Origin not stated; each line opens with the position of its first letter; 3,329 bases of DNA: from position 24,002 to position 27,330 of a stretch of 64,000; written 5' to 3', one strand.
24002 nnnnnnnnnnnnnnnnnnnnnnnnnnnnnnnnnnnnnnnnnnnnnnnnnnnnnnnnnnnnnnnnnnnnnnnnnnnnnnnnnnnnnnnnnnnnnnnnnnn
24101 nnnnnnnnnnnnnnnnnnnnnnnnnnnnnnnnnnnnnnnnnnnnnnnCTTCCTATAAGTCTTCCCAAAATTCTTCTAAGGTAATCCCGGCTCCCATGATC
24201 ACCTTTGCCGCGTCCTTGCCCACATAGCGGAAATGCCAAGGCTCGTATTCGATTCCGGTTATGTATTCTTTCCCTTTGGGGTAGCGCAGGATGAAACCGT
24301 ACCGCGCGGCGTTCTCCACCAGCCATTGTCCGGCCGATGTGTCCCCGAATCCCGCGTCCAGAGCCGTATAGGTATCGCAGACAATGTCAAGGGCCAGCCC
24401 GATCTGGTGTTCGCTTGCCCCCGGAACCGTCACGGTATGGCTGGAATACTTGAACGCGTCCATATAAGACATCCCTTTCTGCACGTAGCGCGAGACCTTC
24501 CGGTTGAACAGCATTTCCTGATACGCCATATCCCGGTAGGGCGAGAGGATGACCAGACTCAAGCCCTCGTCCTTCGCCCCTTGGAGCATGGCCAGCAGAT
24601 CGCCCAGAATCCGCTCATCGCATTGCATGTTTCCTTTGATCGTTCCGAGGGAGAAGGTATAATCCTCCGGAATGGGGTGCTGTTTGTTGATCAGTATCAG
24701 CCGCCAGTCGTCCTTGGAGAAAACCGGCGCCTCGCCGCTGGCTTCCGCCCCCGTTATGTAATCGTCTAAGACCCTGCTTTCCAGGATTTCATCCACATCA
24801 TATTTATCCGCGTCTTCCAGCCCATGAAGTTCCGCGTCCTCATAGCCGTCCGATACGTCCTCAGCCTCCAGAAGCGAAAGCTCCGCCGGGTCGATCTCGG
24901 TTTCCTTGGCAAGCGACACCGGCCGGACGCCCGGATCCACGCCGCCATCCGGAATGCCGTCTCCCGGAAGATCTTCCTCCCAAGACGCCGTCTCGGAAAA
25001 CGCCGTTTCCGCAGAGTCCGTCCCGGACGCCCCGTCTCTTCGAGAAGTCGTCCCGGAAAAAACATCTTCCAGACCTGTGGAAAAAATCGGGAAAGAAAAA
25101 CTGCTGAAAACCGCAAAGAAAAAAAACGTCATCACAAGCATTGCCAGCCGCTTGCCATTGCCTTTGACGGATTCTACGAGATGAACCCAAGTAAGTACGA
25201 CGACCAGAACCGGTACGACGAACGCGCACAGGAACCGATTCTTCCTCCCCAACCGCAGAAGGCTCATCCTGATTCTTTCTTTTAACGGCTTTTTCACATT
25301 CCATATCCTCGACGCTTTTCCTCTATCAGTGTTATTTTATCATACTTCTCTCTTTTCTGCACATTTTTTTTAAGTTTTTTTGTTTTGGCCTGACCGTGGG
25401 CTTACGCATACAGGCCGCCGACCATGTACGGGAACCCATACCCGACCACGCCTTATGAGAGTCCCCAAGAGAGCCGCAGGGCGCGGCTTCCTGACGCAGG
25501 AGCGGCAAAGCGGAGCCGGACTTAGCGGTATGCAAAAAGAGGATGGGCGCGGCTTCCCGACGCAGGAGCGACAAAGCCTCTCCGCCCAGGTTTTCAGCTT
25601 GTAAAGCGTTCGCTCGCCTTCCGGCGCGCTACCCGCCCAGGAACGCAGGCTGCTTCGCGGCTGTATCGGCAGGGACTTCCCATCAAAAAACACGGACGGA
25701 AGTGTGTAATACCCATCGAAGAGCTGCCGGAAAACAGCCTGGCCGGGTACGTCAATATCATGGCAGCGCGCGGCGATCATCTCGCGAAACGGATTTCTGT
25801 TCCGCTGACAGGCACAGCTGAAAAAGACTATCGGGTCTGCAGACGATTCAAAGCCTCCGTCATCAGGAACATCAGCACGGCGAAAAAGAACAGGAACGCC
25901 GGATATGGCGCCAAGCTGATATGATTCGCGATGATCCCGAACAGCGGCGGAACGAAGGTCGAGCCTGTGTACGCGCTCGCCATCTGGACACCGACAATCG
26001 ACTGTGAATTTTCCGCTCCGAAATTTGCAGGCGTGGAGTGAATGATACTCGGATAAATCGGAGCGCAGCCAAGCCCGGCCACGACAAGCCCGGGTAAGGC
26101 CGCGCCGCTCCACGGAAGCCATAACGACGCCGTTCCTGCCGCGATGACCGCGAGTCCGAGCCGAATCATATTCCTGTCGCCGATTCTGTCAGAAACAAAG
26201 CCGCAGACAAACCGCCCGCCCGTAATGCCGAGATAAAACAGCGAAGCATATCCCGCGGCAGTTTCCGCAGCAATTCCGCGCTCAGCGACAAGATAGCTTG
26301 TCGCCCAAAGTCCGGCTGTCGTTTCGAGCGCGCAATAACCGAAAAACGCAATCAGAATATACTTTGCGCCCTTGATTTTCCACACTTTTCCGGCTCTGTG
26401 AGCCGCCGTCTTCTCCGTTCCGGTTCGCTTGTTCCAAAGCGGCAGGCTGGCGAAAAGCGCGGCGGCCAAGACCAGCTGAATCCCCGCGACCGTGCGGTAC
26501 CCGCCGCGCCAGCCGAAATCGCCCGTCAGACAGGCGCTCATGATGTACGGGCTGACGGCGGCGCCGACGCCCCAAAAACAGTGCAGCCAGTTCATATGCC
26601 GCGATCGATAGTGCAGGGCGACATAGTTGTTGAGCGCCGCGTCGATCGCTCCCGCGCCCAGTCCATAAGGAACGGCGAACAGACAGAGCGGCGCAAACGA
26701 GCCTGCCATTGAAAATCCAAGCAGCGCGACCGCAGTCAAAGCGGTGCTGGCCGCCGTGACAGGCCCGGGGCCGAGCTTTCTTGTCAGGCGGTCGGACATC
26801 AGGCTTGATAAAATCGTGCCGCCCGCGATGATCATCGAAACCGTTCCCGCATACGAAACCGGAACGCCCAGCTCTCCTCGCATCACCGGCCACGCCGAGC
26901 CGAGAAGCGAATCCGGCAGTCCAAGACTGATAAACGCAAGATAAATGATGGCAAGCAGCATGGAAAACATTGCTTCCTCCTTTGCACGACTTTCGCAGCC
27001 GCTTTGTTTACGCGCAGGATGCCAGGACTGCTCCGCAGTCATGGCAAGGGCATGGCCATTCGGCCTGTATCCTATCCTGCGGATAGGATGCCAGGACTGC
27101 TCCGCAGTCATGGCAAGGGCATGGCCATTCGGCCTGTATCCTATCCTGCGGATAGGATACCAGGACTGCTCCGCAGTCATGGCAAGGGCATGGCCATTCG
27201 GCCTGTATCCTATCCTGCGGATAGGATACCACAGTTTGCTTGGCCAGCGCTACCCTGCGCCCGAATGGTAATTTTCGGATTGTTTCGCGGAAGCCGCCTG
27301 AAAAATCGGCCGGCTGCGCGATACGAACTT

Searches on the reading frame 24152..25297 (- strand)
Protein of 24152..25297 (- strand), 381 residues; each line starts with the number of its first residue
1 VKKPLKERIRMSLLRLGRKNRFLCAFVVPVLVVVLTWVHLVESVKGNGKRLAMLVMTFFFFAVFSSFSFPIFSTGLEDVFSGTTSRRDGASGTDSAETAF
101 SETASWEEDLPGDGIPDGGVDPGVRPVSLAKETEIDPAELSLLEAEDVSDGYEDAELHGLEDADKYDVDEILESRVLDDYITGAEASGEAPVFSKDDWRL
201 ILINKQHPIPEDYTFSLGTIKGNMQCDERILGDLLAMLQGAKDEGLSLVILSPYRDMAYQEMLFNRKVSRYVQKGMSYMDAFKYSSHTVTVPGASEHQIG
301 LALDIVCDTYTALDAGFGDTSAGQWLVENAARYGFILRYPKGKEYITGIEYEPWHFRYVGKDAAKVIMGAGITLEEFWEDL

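Call 58: search_protein_families(library=pfam, proteins=[window:24152-25297:-], max_evalue=0.00001)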
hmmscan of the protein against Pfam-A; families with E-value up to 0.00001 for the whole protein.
window:24152-25297:- (381 aa): 1 family
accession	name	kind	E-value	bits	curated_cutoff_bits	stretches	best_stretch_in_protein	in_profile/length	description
PF02557.22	VanY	-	1.1e-36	126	25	1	226-361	4-132/132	D-alanyl-D-alanine carboxypeptidase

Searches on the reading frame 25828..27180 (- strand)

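Call 58: search_protein_families(library=pfam, proteins=[window:25828-27180:-], max_evalue=0.00001)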
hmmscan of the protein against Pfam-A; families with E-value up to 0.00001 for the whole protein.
window:25828-27180:- (450 aa): 1 family
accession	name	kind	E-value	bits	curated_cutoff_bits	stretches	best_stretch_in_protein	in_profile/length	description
PF07690.21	MFS_1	-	1.2e-33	117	33.4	2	80-356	2-288/347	Major Facilitator Superfamily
